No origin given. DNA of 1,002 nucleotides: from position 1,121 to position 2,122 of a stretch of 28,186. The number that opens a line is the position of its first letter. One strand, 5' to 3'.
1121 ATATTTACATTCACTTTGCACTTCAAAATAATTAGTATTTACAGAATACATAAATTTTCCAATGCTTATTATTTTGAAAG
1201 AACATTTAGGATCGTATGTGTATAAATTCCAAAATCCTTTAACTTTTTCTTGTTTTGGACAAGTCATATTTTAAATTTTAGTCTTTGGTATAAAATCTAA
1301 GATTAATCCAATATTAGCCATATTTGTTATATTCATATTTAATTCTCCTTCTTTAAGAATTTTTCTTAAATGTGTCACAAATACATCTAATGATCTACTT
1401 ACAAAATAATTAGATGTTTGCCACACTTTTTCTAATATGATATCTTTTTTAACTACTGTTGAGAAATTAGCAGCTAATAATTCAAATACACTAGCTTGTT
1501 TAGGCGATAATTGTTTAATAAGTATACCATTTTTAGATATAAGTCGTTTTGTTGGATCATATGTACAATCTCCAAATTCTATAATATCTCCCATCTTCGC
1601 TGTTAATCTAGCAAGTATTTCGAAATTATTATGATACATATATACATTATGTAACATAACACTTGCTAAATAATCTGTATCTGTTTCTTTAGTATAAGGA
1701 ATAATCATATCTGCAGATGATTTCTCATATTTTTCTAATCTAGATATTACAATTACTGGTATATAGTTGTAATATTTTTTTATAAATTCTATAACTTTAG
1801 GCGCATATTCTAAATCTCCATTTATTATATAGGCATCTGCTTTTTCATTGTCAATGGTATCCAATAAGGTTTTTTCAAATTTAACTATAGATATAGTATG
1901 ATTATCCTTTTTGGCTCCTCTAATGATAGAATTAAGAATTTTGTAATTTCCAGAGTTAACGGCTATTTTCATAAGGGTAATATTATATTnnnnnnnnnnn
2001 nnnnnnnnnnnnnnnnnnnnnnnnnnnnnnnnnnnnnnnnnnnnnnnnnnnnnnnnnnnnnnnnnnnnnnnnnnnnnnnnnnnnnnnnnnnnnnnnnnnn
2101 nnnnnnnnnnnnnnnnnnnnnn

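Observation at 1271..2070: Atypical OmpR-family winged-helix regulator as candidate master regulator of the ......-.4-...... regulon, with a palindromic operator on its own gene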

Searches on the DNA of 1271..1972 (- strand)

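Call 84: search_rna_families(sources=[L006, L008, L009, L011, L023, L027, L001], threshold=gathering)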
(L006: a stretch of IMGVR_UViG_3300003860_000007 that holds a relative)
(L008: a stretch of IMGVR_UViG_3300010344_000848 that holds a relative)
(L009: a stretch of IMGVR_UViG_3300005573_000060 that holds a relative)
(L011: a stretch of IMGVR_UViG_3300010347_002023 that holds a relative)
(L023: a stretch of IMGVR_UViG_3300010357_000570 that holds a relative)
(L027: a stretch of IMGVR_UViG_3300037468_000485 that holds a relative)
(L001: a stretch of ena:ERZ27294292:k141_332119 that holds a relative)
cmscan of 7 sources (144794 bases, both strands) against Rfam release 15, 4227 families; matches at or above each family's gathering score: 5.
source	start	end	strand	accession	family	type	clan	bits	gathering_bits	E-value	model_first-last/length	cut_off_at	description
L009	18420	18493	+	RF00005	tRNA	Gene; tRNA;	CL00001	63.5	29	4.3e-11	1-71/71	no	tRNA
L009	18936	19021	+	RF00005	tRNA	Gene; tRNA;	CL00001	63.2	29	5.1e-11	1-71/71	no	tRNA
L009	18312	18383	+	RF00005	tRNA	Gene; tRNA;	CL00001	62.6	29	7.7e-11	1-71/71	no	tRNA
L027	20504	20586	+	RF00005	tRNA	Gene; tRNA;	CL00001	55.9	29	5.4e-09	1-71/71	no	tRNA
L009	18829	18912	+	RF00005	tRNA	Gene; tRNA;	CL00001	50.8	29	1.4e-07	1-71/71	no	tRNA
